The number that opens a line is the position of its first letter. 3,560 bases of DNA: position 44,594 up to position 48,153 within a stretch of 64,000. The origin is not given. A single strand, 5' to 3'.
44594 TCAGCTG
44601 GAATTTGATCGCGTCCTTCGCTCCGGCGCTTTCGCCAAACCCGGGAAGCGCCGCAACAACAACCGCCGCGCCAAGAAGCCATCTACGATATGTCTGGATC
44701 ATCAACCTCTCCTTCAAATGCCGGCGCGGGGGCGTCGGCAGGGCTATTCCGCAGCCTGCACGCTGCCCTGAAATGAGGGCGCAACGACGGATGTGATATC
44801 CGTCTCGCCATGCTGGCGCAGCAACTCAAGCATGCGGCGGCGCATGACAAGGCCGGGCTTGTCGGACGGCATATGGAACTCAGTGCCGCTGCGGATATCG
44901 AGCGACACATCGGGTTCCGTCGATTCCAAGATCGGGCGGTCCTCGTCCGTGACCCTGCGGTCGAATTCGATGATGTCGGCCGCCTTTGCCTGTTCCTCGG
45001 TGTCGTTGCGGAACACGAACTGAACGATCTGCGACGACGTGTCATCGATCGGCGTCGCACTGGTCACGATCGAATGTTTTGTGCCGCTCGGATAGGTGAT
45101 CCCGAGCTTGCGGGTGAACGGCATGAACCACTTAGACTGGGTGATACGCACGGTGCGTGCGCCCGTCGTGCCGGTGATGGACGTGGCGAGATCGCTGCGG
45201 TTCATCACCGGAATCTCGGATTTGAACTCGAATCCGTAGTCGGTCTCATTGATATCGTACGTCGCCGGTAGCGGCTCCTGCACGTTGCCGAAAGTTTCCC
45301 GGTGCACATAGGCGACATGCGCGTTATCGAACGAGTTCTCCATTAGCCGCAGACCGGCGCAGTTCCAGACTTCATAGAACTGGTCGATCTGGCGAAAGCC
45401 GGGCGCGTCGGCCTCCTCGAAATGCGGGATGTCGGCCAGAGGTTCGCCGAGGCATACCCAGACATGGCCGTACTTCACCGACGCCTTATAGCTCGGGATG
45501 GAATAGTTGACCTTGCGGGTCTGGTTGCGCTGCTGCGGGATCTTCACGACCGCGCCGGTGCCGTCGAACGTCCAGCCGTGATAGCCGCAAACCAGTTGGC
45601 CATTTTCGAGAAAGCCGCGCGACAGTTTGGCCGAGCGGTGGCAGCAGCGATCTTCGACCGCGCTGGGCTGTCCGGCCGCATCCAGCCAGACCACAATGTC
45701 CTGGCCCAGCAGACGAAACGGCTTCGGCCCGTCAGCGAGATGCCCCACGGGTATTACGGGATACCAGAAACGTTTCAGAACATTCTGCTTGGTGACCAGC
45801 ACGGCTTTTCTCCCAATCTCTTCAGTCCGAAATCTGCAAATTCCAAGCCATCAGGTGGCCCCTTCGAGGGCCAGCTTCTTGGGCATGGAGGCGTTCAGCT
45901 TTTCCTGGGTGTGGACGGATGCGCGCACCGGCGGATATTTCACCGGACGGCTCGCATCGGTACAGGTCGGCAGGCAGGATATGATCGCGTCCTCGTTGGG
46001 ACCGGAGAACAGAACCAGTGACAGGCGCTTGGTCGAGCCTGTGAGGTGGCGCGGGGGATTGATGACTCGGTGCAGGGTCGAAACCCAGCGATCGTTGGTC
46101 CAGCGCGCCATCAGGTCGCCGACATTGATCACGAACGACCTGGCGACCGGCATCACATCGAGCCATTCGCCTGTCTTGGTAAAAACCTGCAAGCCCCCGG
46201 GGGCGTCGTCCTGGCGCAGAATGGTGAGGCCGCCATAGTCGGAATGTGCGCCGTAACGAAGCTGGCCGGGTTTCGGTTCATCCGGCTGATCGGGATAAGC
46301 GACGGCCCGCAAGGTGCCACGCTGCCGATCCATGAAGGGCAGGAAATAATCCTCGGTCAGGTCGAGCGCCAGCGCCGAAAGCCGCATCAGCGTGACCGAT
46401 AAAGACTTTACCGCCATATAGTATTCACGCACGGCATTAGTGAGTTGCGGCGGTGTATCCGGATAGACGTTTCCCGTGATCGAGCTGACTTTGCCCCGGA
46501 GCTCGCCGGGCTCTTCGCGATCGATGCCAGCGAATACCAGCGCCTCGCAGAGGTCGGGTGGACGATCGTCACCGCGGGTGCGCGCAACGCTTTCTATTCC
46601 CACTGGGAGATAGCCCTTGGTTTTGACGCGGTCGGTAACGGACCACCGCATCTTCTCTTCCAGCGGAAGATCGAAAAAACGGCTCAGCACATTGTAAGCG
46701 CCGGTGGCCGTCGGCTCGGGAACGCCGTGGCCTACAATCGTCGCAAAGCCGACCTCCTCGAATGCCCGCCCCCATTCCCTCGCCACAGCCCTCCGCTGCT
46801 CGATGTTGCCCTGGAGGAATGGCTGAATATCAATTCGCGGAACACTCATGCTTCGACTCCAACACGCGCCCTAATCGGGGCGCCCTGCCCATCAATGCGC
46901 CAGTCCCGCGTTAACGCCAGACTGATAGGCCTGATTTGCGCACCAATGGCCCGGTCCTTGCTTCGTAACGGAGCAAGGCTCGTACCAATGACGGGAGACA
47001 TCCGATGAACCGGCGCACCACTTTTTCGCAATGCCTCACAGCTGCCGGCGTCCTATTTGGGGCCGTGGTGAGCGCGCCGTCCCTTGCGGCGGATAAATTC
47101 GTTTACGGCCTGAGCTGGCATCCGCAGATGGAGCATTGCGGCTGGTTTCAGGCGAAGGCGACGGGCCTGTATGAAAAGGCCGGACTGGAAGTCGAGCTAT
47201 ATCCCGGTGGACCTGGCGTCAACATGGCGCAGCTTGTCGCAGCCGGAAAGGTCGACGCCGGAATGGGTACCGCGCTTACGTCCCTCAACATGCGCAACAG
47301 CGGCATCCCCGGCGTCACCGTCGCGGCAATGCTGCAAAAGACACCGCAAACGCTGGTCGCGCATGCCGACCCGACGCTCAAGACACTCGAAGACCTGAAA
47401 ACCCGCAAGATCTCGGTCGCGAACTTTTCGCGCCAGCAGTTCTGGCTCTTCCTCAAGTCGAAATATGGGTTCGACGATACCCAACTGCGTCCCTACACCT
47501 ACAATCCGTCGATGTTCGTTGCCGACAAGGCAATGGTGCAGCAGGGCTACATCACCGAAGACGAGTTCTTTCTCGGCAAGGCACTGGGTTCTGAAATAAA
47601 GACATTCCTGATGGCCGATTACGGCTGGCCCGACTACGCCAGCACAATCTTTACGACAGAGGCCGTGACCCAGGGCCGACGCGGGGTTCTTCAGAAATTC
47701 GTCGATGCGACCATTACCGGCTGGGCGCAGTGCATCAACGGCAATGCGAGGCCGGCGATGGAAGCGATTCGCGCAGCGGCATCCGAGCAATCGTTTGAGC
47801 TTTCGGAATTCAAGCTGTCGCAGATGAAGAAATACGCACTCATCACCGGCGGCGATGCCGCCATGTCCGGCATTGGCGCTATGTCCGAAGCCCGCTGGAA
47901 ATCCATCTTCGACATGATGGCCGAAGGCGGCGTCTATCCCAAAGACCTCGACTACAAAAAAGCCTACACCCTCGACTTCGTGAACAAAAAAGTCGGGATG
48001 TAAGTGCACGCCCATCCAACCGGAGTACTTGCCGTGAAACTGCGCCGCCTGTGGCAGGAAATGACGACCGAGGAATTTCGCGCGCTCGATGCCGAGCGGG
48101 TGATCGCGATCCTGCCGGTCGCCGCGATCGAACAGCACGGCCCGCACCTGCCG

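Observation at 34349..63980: Paralog-rich nitrogen-compound catabolic island with no assignable substrate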

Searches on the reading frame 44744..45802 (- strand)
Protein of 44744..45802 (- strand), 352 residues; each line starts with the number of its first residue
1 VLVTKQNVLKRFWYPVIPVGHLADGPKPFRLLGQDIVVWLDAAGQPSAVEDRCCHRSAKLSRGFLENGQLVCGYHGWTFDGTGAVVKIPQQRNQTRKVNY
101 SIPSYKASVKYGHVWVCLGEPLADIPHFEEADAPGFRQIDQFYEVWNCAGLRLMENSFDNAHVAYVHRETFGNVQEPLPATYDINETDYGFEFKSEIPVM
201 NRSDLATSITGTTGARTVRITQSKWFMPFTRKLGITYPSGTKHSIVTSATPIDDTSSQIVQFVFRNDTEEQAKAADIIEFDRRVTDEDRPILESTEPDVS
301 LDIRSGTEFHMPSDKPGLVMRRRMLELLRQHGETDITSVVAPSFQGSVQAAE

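Call 5: search_protein_families(library=pfam, proteins=[window:44744-45802:-])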
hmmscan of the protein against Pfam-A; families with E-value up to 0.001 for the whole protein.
window:44744-45802:- (352 aa): 3 families
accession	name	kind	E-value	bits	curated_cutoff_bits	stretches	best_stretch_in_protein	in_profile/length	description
PF19112.6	VanA_C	-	2.1e-22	80.6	23.5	1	146-329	1-192/193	Vanillate O-demethylase oxygenase C-terminal domain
PF00355.32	Rieske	-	4.6e-22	78.2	20.3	1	13-102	2-84/88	Rieske [2Fe-2S] domain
PF19298.5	KshA_C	-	0.00073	20.1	23.3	0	120-273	9-153/207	3-Ketosteroid 9alpha-hydroxylase C-terminal domain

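Call 7: search_protein_families(library=ncbifam, proteins=[window:44744-45802:-], max_evalue=0.00001)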
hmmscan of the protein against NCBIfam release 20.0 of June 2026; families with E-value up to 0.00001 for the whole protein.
window:44744-45802:- (352 aa): 3 families
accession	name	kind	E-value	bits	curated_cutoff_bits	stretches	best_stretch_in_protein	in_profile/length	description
NF052579.1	BetMthstMoxSdmAMthl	equivalog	3.4e-23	82.2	600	1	12-169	17-180/351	4beta-methylsterol monooxygenase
NF007422.0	PRK09965.1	equivalog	1.4e-06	28.2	113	1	37-93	26-83/106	bifunctional 3-phenylpropionate/cinnamic acid dioxygenase ferredoxin subunit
TIGR03229.1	benzo_1_2_benA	equivalog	3.9e-06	26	780.95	1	34-95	62-124/433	benzoate 1,2-dioxygenase large subunit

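Call 34: search_solved_structures(query=window:44744-45802:-, max_evalue=1e-8)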
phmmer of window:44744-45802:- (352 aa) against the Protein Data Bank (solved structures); distinct sequences matched with E-value up to 1e-8: 18.
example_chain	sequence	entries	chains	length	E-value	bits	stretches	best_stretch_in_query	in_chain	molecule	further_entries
6wnc_A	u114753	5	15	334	1e-28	103.7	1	5-327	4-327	SxtDIOX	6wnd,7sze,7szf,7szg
6icp_A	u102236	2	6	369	1.1e-28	103.7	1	6-333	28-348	Methylxanthine N1-demethylase NdmA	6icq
6ick_A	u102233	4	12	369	1.1e-28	103.6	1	6-333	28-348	Methylxanthine N1-demethylase NdmA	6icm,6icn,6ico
6wn3_A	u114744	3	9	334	5.5e-28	101.3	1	8-327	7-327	SxtT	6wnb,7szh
6icl_A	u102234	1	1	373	3.9e-27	98.5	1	5-323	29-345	Methylxanthine N3-demethylase NdmB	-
7fhr_A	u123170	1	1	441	1.7e-17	66.9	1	8-170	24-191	Putative Phthalate 4,5-dioxygenase, subunit alpha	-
9ina_A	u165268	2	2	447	2.1e-16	63.2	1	6-171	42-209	Rieske (2Fe-2S) domain protein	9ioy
3gb4_A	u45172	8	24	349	4.7e-16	62.1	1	10-169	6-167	DdmC | Dicamba O-demethylase, oxygenase component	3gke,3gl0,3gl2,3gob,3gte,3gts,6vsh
7fjl_A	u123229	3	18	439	2.5e-14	56.4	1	8-169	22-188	Rieske (2Fe-2S) domain protein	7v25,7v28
7qwt_A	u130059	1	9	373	6.9e-13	51.7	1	8-188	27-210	Rieske (2Fe-2S) domain protein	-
3gkq_A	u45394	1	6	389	7.9e-11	44.9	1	10-170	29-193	Terminal oxygenase component of carbazole 1,9a-dioxygenase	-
1ww9_A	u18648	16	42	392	2.7e-09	39.9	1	10-170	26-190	terminal oxygenase component of carbazole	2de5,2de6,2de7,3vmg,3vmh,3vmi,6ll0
4nbc_A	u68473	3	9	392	2.7e-09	39.8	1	10-170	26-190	Terminal oxygenase component of carbazole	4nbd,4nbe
4nbg_A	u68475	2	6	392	2.7e-09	39.8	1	10-170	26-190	Terminal oxygenase component of carbazole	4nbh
4nbf_A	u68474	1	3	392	2.7e-09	39.8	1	10-170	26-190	Terminal oxygenase component of carbazole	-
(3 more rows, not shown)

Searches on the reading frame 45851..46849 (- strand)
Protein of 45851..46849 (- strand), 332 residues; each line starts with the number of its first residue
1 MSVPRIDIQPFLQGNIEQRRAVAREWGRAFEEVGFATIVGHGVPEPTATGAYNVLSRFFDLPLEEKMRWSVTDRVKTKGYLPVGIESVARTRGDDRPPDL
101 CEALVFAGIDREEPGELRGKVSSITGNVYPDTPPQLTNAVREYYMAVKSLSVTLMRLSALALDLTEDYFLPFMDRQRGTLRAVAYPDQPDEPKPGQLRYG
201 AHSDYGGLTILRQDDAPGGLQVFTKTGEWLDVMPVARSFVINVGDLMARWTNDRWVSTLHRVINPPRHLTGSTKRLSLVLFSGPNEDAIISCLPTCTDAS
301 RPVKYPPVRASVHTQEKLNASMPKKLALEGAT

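Call 5: search_protein_families(library=pfam, proteins=[window:45851-46849:-])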
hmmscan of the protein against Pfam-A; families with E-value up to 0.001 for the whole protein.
window:45851-46849:- (332 aa): 2 families
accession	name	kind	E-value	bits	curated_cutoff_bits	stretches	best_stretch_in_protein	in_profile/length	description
PF03171.26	2OG-FeII_Oxy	-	3.5e-20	72.6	23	1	182-284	7-101/101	2OG-Fe(II) oxygenase superfamily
PF14226.12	DIOX_N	-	4.1e-18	66.6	27.3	1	3-107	1-95/117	non-haem dioxygenase in morphine synthesis N-terminal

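Call 7: search_protein_families(library=ncbifam, proteins=[window:45851-46849:-], max_evalue=0.00001)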
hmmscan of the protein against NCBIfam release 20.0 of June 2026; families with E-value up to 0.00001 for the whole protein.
window:45851-46849:- (332 aa): 0 families

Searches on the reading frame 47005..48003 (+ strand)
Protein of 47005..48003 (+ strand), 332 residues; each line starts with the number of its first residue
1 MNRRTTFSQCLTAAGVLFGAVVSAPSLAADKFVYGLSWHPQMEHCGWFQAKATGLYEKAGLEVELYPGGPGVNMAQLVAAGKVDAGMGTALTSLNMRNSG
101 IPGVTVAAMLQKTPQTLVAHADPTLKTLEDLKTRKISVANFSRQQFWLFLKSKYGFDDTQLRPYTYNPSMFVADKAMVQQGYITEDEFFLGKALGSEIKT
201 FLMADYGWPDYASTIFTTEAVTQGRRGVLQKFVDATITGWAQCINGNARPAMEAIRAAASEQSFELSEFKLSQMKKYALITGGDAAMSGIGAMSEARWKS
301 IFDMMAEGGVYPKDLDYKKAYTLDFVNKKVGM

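Call 5: search_protein_families(library=pfam, proteins=[window:47005-48003:+])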
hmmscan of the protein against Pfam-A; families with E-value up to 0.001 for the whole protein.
window:47005-48003:+ (332 aa): 2 families
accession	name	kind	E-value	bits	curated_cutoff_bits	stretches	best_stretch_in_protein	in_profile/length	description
PF09084.16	NMT1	-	8.1e-28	98.2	20.5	1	42-245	2-211/216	NMT1/THI5 like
PF12974.12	Phosphonate-bd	-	0.00033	20.6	27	1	52-139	20-111/242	ABC transporter, phosphonate, periplasmic substrate-binding protein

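Call 8: search_protein_families(library=ncbifam, proteins=[window:47005-48003:+], max_evalue=0.00001)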
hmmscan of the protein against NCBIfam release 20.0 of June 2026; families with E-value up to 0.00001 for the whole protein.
window:47005-48003:+ (332 aa): 1 family
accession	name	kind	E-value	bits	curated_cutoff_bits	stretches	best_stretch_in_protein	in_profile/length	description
TIGR01728.1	SsuA_fam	subfamily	1.1e-10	41.2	163.5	1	42-148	9-118/290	aliphatic sulfonate ABC transporter substrate-binding protein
